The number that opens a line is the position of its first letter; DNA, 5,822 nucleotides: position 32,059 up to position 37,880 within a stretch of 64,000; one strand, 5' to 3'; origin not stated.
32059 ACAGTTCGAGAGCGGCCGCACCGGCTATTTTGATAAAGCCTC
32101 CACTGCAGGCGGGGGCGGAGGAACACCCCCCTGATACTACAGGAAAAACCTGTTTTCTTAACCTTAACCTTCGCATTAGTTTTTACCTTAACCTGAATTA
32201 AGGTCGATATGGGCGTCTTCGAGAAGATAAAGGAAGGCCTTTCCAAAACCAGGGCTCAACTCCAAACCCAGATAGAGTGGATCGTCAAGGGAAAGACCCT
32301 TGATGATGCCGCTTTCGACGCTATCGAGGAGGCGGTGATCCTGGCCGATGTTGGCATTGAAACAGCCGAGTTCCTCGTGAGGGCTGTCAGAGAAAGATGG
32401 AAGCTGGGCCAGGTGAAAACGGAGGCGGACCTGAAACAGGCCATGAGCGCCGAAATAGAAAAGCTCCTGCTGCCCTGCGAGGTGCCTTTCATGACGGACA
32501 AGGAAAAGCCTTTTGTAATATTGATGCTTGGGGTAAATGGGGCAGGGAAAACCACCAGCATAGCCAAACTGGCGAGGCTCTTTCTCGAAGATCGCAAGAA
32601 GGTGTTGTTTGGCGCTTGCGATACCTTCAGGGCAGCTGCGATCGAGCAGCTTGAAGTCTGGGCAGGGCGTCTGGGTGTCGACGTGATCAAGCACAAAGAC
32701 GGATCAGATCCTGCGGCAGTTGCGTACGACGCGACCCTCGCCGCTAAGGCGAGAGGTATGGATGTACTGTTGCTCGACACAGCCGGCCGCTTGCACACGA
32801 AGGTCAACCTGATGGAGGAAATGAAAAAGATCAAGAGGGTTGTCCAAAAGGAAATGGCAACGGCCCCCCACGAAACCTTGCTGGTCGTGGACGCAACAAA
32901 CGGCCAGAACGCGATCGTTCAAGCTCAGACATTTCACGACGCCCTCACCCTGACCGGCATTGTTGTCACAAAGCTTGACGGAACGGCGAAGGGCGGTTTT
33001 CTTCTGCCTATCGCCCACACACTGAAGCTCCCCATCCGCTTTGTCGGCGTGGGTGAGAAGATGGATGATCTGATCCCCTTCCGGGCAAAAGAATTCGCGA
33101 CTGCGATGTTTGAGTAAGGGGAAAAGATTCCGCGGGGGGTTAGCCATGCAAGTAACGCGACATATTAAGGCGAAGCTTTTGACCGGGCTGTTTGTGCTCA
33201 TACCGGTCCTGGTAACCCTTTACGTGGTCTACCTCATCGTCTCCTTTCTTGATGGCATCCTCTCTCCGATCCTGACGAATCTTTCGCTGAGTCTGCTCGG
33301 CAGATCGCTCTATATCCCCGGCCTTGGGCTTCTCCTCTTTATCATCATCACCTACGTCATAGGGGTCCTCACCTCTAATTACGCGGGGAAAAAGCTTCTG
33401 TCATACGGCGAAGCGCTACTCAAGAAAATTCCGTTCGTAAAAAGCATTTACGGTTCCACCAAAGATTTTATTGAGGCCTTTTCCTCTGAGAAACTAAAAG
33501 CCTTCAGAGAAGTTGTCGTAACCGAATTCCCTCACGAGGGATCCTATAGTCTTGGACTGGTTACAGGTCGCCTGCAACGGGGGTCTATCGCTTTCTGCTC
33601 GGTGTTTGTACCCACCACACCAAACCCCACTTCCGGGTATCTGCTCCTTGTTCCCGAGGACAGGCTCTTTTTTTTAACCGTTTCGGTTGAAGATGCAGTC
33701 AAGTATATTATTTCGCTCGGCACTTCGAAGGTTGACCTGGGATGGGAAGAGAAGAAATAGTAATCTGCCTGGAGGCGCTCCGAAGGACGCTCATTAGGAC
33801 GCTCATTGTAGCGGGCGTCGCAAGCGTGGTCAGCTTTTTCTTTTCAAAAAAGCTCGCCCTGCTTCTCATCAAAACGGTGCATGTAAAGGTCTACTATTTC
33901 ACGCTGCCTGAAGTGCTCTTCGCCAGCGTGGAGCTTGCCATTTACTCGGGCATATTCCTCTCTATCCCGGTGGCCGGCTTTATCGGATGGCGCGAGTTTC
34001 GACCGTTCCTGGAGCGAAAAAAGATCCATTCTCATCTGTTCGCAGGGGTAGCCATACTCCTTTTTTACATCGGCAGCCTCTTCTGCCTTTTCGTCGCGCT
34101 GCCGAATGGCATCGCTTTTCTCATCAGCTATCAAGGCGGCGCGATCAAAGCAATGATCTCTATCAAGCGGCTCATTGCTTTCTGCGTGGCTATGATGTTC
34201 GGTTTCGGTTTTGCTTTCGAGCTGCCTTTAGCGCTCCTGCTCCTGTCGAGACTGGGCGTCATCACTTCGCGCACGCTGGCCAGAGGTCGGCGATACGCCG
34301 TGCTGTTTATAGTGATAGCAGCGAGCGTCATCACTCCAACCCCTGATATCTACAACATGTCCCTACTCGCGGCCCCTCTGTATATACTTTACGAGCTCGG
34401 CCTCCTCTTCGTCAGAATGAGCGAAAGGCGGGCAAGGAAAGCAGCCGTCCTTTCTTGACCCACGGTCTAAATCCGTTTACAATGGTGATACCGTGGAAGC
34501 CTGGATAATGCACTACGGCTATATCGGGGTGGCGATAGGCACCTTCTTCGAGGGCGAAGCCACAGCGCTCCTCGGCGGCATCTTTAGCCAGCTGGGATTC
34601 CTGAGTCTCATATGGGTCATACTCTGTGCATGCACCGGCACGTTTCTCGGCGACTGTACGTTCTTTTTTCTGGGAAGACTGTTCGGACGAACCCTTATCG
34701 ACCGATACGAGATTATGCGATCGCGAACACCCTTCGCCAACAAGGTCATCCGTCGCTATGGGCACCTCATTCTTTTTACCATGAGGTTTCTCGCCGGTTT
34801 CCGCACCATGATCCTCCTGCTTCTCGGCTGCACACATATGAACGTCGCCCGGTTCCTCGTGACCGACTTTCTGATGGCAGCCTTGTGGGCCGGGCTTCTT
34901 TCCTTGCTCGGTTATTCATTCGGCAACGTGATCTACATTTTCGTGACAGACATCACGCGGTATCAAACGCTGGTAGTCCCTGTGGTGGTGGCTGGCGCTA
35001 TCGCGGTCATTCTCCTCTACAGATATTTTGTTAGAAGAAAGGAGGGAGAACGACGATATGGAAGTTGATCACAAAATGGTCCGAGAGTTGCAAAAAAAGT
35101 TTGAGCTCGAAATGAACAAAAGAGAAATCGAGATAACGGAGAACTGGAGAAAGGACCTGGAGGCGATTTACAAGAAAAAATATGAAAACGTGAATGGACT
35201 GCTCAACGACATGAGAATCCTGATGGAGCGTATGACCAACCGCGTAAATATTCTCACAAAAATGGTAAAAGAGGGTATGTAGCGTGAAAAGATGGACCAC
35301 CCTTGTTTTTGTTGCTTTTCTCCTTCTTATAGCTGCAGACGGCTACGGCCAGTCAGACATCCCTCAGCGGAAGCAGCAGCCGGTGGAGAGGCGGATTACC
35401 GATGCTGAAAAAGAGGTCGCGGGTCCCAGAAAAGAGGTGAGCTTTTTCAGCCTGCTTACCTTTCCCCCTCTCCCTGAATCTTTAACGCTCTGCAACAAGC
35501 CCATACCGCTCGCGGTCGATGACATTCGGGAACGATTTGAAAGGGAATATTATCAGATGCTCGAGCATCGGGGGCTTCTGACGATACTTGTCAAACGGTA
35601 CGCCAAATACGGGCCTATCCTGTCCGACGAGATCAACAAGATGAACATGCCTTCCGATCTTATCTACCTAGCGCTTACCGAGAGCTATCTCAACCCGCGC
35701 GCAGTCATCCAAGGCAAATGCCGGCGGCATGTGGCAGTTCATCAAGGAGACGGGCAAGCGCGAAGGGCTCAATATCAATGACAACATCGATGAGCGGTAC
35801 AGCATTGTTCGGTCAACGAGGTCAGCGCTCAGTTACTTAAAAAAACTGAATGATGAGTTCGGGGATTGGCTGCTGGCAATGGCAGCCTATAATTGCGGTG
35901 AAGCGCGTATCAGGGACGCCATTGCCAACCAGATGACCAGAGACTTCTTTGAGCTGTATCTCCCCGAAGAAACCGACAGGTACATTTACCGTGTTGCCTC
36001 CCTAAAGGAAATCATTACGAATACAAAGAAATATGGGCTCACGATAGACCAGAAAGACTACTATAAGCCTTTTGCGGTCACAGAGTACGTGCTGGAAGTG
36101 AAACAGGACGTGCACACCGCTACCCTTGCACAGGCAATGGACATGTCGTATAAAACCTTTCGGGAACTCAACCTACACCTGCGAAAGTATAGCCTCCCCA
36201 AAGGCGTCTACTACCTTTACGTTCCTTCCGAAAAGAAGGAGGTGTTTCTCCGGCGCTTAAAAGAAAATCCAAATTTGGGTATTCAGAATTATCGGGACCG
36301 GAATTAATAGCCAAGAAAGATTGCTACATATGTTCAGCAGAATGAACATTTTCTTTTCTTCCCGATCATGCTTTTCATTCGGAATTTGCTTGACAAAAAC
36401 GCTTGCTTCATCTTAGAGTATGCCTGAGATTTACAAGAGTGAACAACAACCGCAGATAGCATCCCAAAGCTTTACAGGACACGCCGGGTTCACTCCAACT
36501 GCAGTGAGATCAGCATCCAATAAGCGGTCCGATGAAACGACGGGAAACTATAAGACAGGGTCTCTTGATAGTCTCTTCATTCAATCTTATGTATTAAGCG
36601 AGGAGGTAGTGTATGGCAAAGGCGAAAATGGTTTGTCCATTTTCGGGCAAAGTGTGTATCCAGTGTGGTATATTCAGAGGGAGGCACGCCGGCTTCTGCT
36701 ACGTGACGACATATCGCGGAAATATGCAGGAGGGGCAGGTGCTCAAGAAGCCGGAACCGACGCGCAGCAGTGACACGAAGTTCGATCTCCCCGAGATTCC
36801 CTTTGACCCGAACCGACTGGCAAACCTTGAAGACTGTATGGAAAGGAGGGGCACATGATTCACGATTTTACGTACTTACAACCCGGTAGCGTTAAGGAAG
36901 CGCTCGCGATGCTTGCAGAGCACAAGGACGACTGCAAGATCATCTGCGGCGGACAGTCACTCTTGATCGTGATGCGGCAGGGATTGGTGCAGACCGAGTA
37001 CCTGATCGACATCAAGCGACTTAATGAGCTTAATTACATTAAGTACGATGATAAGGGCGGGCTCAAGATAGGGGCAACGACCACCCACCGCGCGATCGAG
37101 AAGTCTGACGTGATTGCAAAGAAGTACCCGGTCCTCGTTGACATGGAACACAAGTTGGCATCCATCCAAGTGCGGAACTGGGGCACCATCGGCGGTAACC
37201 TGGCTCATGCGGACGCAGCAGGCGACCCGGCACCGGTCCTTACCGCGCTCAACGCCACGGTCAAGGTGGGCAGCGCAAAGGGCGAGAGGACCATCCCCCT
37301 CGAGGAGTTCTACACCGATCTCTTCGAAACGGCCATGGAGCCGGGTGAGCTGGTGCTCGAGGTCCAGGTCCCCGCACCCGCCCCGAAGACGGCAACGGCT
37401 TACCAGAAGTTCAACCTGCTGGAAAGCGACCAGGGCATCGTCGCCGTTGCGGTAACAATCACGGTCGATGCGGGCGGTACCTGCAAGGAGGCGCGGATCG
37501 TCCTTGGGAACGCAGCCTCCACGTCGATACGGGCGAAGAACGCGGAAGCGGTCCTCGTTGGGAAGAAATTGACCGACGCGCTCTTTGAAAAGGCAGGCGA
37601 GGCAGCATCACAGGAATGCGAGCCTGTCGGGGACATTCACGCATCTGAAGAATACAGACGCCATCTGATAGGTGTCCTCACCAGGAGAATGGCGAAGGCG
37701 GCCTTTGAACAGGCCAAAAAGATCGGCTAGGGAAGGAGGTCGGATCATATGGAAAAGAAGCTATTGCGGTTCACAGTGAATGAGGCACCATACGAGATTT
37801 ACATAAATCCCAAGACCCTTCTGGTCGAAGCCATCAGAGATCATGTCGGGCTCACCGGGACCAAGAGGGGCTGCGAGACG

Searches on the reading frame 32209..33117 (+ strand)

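Call 63: search_protein_families(library=pfam, proteins=[window:32209-33117:+], max_evalue=0.0001)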
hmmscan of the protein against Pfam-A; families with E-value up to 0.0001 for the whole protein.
window:32209-33117:+ (302 aa): 3 families
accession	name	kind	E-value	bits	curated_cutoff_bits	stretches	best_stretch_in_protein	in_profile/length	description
PF00448.28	SRP54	-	1.9e-76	256.5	22.7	1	101-301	1-195/196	SRP54-type protein, GTPase domain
PF02881.24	SRP54_N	-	3.5e-09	37.2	22.4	1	23-82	6-74/75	SRP54-type protein, helical bundle domain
PF01656.29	CbiA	-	8.8e-05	22.9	25.4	0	111-267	9-94/125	CobQ/CobB/MinD/ParA nucleotide binding domain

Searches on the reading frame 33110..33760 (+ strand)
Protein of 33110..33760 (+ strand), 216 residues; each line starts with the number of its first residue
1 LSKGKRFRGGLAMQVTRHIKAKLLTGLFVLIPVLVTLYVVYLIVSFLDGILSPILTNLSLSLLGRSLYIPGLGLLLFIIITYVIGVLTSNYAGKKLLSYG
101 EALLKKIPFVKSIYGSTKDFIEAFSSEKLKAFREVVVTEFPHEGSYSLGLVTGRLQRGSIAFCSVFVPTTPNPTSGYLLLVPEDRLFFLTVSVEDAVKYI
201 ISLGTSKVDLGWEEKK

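Call 63: search_protein_families(library=pfam, proteins=[window:33110-33760:+], max_evalue=0.0001)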
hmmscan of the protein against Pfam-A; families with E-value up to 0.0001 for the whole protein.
window:33110-33760:+ (216 aa): 1 family
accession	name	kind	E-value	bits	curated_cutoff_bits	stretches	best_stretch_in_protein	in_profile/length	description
PF04367.18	DUF502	-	9.6e-31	106.3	23.8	1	75-175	1-107/107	Protein of unknown function (DUF502)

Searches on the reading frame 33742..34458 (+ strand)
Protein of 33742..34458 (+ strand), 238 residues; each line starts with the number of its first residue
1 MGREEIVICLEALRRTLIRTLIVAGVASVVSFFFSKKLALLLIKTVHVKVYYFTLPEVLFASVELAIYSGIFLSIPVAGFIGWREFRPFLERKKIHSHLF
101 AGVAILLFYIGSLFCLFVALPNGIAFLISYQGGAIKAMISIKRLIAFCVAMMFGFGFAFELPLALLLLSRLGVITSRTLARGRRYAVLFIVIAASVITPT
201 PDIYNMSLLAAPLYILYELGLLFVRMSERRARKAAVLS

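Call 63: search_protein_families(library=pfam, proteins=[window:33742-34458:+], max_evalue=0.0001)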
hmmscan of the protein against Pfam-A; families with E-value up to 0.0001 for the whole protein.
window:33742-34458:+ (238 aa): 1 family
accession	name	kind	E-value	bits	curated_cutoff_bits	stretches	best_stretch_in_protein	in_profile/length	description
PF00902.23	TatC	-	6e-44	150.8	25.1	1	10-212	3-208/208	Sec-independent protein translocase protein (TatC)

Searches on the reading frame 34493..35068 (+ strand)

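Call 63: search_protein_families(library=pfam, proteins=[window:34493-35068:+], max_evalue=0.0001)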
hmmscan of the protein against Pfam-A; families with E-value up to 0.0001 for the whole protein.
window:34493-35068:+ (191 aa): 1 family
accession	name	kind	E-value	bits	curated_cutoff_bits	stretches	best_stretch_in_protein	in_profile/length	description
PF09335.16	VTT_dom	-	1.7e-16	61.3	33.9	1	22-141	4-122/123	VTT domain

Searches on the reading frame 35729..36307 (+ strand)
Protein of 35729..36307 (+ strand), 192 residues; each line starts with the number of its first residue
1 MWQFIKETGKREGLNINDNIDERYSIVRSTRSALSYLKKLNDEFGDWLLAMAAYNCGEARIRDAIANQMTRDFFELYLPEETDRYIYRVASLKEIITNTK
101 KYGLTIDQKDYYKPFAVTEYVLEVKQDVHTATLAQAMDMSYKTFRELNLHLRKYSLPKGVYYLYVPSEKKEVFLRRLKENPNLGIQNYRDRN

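Call 63: search_protein_families(library=pfam, proteins=[window:35729-36307:+], max_evalue=0.0001)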
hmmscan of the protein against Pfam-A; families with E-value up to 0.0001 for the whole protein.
window:35729-36307:+ (192 aa): 1 family
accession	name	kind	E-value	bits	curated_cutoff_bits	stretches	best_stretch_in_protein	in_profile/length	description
PF01464.25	SLT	-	3.5e-15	56.1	21.3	1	1-73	40-113/117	Transglycosylase SLT domain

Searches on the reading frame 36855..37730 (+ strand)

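Call 36: search_protein_families(library=pfam, proteins=[window:36855-37730:+], max_evalue=0.0001)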
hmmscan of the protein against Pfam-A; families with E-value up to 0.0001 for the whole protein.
window:36855-37730:+ (291 aa): 2 families
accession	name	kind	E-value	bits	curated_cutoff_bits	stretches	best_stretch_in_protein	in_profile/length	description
PF00941.27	FAD_binding_5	-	7.9e-53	179.2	27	1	4-174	2-169/170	FAD binding domain in molybdopterin dehydrogenase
PF03450.22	CO_deh_flav_C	-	3e-26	92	25.5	1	182-281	2-100/102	CO dehydrogenase flavoprotein C-terminal domain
